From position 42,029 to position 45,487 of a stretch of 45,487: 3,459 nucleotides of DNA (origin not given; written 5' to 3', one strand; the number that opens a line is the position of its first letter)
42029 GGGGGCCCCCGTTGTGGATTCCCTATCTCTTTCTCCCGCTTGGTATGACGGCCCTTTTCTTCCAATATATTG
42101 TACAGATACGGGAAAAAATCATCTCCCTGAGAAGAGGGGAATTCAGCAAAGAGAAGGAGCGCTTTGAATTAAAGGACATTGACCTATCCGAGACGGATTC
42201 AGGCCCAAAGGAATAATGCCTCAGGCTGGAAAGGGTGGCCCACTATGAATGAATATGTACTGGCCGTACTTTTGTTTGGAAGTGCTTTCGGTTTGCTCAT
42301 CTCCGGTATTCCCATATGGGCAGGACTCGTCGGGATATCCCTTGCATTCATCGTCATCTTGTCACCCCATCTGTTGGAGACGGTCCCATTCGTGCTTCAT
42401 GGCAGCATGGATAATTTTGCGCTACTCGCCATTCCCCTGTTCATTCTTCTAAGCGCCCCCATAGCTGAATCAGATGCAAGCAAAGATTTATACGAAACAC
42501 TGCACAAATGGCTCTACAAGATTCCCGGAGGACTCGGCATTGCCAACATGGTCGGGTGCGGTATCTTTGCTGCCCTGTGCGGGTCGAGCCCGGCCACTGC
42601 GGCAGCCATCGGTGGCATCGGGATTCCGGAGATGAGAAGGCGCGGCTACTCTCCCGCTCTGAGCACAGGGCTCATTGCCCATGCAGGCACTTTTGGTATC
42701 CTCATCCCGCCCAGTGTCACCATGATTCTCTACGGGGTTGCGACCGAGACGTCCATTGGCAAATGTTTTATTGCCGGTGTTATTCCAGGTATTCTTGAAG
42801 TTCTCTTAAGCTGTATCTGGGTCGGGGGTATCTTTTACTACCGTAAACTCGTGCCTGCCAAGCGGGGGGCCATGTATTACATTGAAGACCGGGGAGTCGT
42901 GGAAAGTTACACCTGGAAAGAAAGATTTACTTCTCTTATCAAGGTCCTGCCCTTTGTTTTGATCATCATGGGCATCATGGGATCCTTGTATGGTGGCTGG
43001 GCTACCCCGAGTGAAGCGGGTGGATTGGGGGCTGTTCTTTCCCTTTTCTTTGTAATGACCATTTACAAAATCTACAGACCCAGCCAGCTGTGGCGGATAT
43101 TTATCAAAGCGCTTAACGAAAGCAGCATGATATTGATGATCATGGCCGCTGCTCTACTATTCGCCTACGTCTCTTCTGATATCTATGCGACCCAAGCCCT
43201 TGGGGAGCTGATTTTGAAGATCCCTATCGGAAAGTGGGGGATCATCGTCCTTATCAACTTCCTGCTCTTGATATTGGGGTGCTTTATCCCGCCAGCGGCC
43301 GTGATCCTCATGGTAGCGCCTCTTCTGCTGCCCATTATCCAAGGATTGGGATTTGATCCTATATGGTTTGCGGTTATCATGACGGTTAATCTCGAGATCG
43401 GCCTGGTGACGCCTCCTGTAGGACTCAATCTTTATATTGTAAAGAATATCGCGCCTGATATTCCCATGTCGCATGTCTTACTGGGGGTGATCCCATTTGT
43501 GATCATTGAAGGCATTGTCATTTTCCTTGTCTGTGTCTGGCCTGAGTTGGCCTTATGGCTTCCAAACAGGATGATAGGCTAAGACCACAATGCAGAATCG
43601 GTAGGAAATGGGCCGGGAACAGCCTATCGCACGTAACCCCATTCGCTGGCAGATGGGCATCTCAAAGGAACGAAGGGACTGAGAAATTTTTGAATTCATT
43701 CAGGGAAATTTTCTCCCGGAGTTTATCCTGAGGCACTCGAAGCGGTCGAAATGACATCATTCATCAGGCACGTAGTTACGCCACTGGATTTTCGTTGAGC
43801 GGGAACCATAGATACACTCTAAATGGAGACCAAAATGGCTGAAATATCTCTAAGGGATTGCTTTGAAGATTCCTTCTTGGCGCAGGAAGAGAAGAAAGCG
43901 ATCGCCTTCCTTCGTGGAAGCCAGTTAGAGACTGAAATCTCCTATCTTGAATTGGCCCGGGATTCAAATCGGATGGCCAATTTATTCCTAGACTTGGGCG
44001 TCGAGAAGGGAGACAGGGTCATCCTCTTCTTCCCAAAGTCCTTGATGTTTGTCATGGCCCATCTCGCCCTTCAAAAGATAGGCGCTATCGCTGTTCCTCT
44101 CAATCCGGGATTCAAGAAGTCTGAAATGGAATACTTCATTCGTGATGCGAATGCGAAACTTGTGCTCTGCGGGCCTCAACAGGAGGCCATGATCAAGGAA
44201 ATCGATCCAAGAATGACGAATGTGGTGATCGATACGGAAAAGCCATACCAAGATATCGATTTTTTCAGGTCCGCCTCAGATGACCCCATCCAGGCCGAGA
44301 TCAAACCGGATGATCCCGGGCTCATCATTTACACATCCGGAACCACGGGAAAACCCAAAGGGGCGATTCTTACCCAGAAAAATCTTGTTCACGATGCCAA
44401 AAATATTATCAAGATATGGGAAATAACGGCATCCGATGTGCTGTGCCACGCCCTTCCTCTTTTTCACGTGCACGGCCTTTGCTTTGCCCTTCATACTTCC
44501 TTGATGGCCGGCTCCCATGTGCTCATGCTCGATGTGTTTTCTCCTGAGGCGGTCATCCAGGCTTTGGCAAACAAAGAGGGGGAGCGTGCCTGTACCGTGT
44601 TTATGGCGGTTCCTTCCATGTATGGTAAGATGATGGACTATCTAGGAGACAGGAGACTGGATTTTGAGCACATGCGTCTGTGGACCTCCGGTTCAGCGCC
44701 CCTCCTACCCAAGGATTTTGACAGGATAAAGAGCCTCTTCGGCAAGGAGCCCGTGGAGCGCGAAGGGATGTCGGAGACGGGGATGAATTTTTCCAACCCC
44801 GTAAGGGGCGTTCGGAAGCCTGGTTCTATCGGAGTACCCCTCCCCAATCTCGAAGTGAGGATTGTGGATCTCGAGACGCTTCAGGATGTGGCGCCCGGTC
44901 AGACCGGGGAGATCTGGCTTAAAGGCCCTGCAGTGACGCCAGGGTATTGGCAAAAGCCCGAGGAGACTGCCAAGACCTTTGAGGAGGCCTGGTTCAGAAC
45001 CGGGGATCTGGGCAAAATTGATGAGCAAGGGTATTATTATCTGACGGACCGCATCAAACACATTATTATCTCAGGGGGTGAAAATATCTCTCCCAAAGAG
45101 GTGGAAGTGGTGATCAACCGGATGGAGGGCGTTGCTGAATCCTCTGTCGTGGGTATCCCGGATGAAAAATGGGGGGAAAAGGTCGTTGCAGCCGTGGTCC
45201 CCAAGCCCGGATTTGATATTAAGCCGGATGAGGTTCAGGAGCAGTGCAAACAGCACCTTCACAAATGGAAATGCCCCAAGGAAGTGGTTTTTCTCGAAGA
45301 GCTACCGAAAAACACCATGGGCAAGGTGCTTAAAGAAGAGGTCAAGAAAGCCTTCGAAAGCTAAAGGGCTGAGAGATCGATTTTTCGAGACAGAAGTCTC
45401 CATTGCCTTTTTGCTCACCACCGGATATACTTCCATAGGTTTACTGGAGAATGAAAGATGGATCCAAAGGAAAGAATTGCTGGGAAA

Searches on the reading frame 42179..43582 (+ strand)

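Call 20: search_protein_families(library=pfam, proteins=[window:42179-43582:+], max_evalue=0.00001)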
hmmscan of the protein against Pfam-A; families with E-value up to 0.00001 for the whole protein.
window:42179-43582:+ (467 aa): 1 family
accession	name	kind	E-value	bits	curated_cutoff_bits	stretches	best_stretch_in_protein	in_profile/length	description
PF06808.19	DctM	-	4.8e-81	273.1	23.8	1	33-457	1-413/413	Tripartite ATP-independent periplasmic transporter, DctM component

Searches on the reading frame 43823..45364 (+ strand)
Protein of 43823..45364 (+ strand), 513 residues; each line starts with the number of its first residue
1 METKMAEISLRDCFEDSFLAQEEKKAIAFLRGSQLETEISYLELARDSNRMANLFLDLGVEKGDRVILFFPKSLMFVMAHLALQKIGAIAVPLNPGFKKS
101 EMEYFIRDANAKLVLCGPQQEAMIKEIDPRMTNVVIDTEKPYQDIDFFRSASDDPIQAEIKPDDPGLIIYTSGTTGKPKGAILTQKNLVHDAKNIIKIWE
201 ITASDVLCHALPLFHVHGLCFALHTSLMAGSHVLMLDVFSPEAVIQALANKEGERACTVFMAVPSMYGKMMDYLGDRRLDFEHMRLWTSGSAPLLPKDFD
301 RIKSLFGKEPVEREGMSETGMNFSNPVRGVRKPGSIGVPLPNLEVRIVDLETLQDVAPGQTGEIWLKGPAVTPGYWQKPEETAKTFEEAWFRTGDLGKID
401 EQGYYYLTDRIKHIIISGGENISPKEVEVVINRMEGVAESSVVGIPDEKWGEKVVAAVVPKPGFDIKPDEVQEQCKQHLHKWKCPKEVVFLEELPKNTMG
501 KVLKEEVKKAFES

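Call 20: search_protein_families(library=pfam, proteins=[window:43823-45364:+], max_evalue=0.00001)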
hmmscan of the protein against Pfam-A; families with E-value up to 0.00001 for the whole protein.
window:43823-45364:+ (513 aa): 2 families
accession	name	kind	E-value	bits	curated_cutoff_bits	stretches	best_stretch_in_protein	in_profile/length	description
PF00501.34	AMP-binding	-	3.9e-83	279.8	29.9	1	21-376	8-384/384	AMP-binding enzyme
PF13193.12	AMP-binding_C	-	4.3e-20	72.8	24.5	1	426-501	1-76/76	AMP-binding enzyme C-terminal domain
